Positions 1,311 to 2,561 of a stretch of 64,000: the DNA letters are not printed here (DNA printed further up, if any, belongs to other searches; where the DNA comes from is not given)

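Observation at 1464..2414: Unusual fusion: PIN nuclease domain followed by a zeta-toxin/COG4185-like C-terminal tail without a P-loop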

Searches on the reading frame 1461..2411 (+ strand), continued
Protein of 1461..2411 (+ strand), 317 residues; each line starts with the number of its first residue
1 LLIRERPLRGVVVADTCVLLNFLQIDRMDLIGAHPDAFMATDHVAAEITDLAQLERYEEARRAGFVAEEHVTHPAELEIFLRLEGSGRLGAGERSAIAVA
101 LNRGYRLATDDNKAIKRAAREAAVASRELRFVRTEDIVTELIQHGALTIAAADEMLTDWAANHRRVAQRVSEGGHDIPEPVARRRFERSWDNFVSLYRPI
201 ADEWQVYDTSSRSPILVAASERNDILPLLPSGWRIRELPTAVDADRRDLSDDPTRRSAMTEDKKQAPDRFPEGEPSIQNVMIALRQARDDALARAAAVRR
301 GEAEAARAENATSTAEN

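Call 19: search_solved_structures(query=P0002, max_evalue=1, show_alignments=2)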
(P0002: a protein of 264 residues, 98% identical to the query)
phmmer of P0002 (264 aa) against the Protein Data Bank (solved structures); distinct sequences matched with E-value up to 1: 5.
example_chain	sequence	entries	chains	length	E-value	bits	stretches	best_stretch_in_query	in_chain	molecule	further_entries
6c2u_A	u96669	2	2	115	0.012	18.2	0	3-32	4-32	phosphate-loop protein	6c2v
7z66_AAAA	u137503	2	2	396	0.48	13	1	5-36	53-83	Inorganic pyrophosphatase TTM1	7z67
7yq0_A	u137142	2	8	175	0.64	12.6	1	3-48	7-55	Adenylyl-sulfate kinase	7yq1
5w75_A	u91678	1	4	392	0.71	12.4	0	22-67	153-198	Elongation factor Tu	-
3j15_B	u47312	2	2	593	0.98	12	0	3-27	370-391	ABC transporter ATP-binding protein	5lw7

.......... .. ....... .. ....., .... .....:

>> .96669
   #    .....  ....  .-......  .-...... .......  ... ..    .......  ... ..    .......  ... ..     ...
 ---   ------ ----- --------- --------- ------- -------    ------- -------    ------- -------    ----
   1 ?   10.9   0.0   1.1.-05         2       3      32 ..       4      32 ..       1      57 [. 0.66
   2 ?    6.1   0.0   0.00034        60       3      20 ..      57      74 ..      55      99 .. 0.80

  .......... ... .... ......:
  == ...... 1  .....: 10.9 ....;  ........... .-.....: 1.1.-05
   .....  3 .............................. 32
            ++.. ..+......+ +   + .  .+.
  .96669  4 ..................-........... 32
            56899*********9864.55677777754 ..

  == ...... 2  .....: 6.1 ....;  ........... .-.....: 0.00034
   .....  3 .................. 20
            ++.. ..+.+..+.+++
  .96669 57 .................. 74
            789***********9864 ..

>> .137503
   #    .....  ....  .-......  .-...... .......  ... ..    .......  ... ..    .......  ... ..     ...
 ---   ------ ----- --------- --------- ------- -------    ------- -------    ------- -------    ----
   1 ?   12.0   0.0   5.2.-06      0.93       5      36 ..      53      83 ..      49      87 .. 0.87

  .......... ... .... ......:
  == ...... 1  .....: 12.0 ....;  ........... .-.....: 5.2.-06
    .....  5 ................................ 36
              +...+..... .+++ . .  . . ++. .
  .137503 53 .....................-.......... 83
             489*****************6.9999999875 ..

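Call 20: search_solved_structures(query=P0121, max_evalue=10, show_alignments=2)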
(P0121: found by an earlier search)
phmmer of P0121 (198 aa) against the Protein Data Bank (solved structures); distinct sequences matched with E-value up to 10: 1.
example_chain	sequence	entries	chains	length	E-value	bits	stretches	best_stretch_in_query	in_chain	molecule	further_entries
1jb1_A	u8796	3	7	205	1.5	11.9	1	82-188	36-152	HPRK PROTEIN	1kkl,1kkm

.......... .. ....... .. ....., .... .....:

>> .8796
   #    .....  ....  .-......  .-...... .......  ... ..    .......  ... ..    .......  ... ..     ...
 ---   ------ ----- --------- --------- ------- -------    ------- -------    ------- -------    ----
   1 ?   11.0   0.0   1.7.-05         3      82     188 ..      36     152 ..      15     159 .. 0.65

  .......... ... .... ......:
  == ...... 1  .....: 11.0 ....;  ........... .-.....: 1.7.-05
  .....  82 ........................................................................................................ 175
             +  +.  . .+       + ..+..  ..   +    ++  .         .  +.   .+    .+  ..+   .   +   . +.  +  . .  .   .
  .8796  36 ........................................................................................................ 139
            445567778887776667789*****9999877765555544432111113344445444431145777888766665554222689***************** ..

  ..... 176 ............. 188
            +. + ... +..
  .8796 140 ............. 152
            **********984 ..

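Call 21: search_protein_families(library=pfam, proteins=[P0002, P0121, P0010, P0029], max_evalue=1)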
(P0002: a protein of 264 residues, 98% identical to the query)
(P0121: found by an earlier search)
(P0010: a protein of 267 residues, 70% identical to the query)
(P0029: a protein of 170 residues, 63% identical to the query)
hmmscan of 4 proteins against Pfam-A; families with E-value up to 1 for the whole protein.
P0002 (264 aa): 11 families
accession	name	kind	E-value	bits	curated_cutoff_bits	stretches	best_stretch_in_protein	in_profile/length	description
PF13671.12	AAA_33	-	7.6e-12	46.2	27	1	3-126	1-130/143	AAA domain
PF06414.18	Zeta_toxin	-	9.5e-06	25.6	22.3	1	3-148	18-174/199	Zeta toxin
PF13401.12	AAA_22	-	0.0053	17.5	27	1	3-30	7-37/130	AAA domain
PF13479.12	AAA_24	-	0.0068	16.7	27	1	3-33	4-29/195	AAA domain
PF13173.12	AAA_14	-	0.017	15.5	27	1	2-40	3-43/129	AAA domain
PF13238.12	AAA_18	-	0.02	15.8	29.4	1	5-118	2-113/128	AAA domain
PF00005.33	ABC_tran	-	0.055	14.5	25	1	2-19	12-29/137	ABC transporter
PF13476.12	AAA_23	-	0.056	14.5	27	1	4-17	22-35/201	AAA domain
PF13304.12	AAA_21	-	0.17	12.3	27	1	4-17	2-15/304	AAA domain, putative AbiEii toxin, Type IV TA system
PF00485.24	PRK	-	0.23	11.7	22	1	4-55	2-56/196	Phosphoribulokinase / Uridine kinase family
PF13166.12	AAA_13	-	0.25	10.4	36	1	5-20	20-35/713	AAA domain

P0121 (198 aa): 1 family
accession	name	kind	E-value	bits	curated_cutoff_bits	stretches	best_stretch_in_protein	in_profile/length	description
PF02520.22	ANIS5_cation-bd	-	0.18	12.3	29.3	1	139-173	7-41/109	SXP/RAL-2 family protein Ani s 5-like, metal-binding domain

P0010 (267 aa): 10 families
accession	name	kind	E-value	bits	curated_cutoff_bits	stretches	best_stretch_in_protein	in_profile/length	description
PF13671.12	AAA_33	-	1.2e-08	35.9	27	1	3-126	1-130/143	AAA domain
PF06414.18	Zeta_toxin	-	6.6e-06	26.1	22.3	1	45-150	72-176/199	Zeta toxin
PF13479.12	AAA_24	-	0.0044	17.3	27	1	3-21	4-22/195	AAA domain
PF13476.12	AAA_23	-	0.021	15.9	27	1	4-17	22-35/201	AAA domain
PF00005.33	ABC_tran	-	0.062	14.3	25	1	2-18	12-28/137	ABC transporter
PF13173.12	AAA_14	-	0.18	12.2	27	1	2-37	3-40/129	AAA domain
PF13238.12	AAA_18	-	0.19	12.6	29.4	1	5-116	2-111/128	AAA domain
PF13401.12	AAA_22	-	0.22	12.3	27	1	3-22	7-26/130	AAA domain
PF20720.3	nSTAND3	-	0.27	11.3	27.2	1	2-19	18-35/155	Novel STAND NTPase 3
PF13304.12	AAA_21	-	0.44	11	27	1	4-17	2-15/304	AAA domain, putative AbiEii toxin, Type IV TA system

P0029 (170 aa): 0 families

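Call 23: find_encoding_contigs(protein=window:1512-2411:+, flank=6000, max_places=10)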
Protein window:1512-2411:+ (300 aa): 3 contigs read that carry it; 3 places shown.
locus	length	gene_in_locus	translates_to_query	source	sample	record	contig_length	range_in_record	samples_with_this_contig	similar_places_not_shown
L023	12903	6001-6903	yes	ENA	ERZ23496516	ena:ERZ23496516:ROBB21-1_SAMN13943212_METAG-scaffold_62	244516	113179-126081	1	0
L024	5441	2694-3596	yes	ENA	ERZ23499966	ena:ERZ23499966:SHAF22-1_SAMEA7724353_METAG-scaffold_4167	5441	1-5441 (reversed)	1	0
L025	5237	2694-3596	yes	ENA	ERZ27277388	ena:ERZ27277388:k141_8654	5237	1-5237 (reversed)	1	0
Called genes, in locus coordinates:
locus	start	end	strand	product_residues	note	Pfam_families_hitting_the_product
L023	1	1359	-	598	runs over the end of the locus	PF01839:FG-GAP (faint), PF13517:FG-GAP_3, PF07593:UnbV_ASPIC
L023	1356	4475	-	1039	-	PF13428:TPR_14 (faint), PF14559:TPR_19 (faint), PF22113:Mtrc-MtrF_II-IV_dom (faint), PF07719:TPR_2 (faint), PF00515:TPR_1 (faint), PF23914:TPR_CcmH_CycH (faint), PF13432:TPR_16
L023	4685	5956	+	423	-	PF01381:HTH_3, PF12844:HTH_19 (weak), PF13413:HTH_25 (faint), PF13560:HTH_31, PF06114:Peptidase_M78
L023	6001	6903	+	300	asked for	PF11848:DUF3368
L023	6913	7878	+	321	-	PF07992:Pyr_redox_2, PF13738:Pyr_redox_3, PF00070:Pyr_redox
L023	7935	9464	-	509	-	PF00474:SSF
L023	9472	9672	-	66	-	-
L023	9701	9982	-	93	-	PF02566:OsmC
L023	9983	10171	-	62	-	-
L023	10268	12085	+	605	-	PF05960:DUF885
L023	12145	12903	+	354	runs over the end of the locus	-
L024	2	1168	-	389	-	?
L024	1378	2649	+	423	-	PF01381:HTH_3, PF12844:HTH_19 (weak), PF13413:HTH_25 (faint), PF13560:HTH_31, PF06114:Peptidase_M78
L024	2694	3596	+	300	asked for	PF11848:DUF3368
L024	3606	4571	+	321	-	PF07992:Pyr_redox_2, PF13738:Pyr_redox_3, PF00070:Pyr_redox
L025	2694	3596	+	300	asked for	PF11848:DUF3368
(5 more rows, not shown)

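Call 24: find_encoding_contigs(protein=window:1461-2411:+, flank=6000, max_places=10)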
Protein window:1461-2411:+ (317 aa): no gene with exactly this product is on record in the collection.

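Call 28: find_encoding_contigs(protein=P0052, flank=4000, max_places=2)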
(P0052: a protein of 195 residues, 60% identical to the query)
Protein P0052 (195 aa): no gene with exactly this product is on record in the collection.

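Call 29: find_encoding_contigs(protein=P0080, flank=4000, max_places=2)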
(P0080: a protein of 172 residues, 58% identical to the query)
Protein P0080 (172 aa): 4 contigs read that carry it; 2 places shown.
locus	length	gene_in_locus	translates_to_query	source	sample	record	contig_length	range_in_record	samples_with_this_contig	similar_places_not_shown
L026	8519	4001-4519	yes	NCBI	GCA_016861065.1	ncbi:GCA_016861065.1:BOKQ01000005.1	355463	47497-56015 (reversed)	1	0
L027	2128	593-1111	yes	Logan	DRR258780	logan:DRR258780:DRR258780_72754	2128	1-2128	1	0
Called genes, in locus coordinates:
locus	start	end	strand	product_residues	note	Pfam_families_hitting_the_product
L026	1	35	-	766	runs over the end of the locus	PF08706:D5_N, PF19263:DUF5906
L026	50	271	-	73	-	PF12728:HTH_17 (weak)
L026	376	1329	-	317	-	-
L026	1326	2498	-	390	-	-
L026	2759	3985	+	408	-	PF01381:HTH_3, PF12844:HTH_19, PF13560:HTH_31, PF06114:Peptidase_M78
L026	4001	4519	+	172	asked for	PF11848:DUF3368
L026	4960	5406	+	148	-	PF11149:DUF2924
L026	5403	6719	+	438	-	PF00239:Resolvase, PF07508:Recombinase, PF13408:Zn_ribbon_recom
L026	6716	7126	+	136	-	-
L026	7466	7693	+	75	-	-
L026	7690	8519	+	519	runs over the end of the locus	-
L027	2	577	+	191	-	?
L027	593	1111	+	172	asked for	PF11848:DUF3368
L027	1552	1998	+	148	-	PF11149:DUF2924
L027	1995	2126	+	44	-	?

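Call 30: find_encoding_contigs(protein=P0034, flank=4000, max_places=2)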
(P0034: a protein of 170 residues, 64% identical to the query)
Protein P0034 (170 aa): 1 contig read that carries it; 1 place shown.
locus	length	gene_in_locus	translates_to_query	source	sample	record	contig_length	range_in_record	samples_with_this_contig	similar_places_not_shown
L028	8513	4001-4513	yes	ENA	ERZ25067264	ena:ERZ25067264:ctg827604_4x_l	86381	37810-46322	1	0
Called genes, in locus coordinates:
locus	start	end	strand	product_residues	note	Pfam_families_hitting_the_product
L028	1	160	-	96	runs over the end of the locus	-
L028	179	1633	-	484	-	-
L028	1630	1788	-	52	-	-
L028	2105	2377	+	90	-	PF00565:SNase (weak)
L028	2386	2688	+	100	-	-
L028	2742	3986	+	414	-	PF01381:HTH_3, PF12844:HTH_19, PF13560:HTH_31, PF06114:Peptidase_M78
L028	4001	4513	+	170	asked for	PF11848:DUF3368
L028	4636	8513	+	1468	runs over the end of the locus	PF05729:NACHT, PF13191:AAA_16 (faint), PF13401:AAA_22 (weak), PF24883:NPHP3_N (weak)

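Call 44: search_protein_families(library=padloc, proteins=[P0004, P0002, window:1461-2411:+], max_evalue=0.01)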
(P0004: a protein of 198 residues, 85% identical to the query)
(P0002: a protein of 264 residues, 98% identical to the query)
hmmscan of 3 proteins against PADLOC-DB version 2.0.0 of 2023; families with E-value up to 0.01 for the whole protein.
P0004 (198 aa): 3 families
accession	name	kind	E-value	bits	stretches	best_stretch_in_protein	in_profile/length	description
PDLC05071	PDC-S70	-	2.1e-08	32.5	1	12-145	3-126/161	-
PDLC05073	PDC-S70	-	1.5e-05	22.9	1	12-124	3-112/162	-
PDLC05068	PDC-S70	-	0.0001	20.9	1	11-128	2-116/125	-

P0002 (264 aa): 1 family
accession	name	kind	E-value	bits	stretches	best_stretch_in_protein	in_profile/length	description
PDLC02980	AriA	-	0.0073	14.3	0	4-19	2-17/304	-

window:1461-2411:+ (317 aa): 3 families
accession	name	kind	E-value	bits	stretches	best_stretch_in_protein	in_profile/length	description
PDLC05071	PDC-S70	-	4.5e-08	31.4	1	12-146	3-127/161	-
PDLC05073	PDC-S70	-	7e-06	24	1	12-121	3-108/162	-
PDLC05068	PDC-S70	-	1.2e-05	23.8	1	11-121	2-108/125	-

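Call 45: search_protein_families(library=ncbifam, proteins=[P0002, P0004, P0029], max_evalue=1)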
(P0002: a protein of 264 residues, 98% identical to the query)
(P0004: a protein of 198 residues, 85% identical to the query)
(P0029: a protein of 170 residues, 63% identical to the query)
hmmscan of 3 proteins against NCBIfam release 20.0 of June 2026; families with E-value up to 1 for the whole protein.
P0002 (264 aa): 8 families
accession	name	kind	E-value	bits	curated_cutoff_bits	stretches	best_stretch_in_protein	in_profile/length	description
TIGR03263.1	guanyl_kin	equivalog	0.0047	16.6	160.45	1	2-23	2-23/180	guanylate kinase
NF007931.0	PRK10646.1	equivalog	0.05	13.6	246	1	3-26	30-53/153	tRNA (adenosine(37)-N6)-threonylcarbamoyltransferase complex ATPase subunit type 1 TsaE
TIGR03574.1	selen_PSTK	equivalog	0.056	12.9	290.5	0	97-135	98-131/249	L-seryl-tRNA(Sec) kinase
TIGR01313.1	therm_gnt_kin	subfamily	0.06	13.1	113.75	1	4-39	1-34/164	gluconokinase, GntK/IdnK-type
NF010068.0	PRK13548.1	equivalog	0.096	11.8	261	1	2-18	32-48/261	heme ABC transporter ATP-binding protein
TIGR03771.1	anch_rpt_ABC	equivalog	0.11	12.2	268.8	1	4-24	9-29/223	anchored repeat-type ABC transporter ATP-binding subunit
NF005655.0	PRK07429.1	subfamily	0.22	10.6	236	1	3-28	10-35/326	phosphoribulokinase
TIGR03411.1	urea_trans_UrtD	equivalog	0.28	10.8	304.1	1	3-17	30-44/242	urea ABC transporter ATP-binding protein UrtD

P0004 (198 aa): 0 families

P0029 (170 aa): 0 families

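Call 48: search_solved_structures(query=A5, max_evalue=1, show_alignments=3)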
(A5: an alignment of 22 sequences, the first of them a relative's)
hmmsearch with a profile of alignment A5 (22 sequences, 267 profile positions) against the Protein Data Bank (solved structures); distinct sequences matched with E-value up to 1: 14.
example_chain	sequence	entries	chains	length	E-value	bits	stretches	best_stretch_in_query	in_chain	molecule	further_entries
6c2u_A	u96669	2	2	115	0.00064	22.2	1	1-30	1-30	phosphate-loop protein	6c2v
7yq0_A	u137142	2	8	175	0.0038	19.7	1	3-44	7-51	Adenylyl-sulfate kinase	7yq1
3j15_B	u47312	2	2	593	0.22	13.9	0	3-19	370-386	ABC transporter ATP-binding protein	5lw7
7z66_AAAA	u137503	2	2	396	0.23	13.9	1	5-35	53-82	Inorganic pyrophosphatase TTM1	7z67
3bk7_A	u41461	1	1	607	0.24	13.8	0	3-19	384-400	ABC transporter ATP-binding protein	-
1rj9_A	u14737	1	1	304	0.24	13.8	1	2-39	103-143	Signal Recognition Protein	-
2j7p_D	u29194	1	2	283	0.25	13.7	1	2-39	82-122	CELL DIVISION PROTEIN FTSY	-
2cnw_D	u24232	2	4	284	0.25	13.7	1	2-39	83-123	CELL DIVISION PROTEIN FTSY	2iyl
1okk_D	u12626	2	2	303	0.29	13.6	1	2-39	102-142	CELL DIVISION PROTEIN FTSY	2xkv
2q9a_A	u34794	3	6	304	0.29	13.5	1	2-39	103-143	Cell division protein ftsY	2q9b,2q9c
1yqt_A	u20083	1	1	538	0.4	13.1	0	3-19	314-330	RNase l inhibitor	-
5yv5_A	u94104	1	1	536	0.4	13.1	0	3-19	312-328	ATPase RIL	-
8a8h_A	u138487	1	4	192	0.45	12.9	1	6-45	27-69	APS kinase from Methanothermococcus thermolithotrophicus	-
2pey_A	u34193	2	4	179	0.81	12.1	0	6-57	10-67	Bifunctional 3'-phosphoadenosine 5'-phosphosulfate synthetase 1 (PAPS synthetase 1) (PAPSS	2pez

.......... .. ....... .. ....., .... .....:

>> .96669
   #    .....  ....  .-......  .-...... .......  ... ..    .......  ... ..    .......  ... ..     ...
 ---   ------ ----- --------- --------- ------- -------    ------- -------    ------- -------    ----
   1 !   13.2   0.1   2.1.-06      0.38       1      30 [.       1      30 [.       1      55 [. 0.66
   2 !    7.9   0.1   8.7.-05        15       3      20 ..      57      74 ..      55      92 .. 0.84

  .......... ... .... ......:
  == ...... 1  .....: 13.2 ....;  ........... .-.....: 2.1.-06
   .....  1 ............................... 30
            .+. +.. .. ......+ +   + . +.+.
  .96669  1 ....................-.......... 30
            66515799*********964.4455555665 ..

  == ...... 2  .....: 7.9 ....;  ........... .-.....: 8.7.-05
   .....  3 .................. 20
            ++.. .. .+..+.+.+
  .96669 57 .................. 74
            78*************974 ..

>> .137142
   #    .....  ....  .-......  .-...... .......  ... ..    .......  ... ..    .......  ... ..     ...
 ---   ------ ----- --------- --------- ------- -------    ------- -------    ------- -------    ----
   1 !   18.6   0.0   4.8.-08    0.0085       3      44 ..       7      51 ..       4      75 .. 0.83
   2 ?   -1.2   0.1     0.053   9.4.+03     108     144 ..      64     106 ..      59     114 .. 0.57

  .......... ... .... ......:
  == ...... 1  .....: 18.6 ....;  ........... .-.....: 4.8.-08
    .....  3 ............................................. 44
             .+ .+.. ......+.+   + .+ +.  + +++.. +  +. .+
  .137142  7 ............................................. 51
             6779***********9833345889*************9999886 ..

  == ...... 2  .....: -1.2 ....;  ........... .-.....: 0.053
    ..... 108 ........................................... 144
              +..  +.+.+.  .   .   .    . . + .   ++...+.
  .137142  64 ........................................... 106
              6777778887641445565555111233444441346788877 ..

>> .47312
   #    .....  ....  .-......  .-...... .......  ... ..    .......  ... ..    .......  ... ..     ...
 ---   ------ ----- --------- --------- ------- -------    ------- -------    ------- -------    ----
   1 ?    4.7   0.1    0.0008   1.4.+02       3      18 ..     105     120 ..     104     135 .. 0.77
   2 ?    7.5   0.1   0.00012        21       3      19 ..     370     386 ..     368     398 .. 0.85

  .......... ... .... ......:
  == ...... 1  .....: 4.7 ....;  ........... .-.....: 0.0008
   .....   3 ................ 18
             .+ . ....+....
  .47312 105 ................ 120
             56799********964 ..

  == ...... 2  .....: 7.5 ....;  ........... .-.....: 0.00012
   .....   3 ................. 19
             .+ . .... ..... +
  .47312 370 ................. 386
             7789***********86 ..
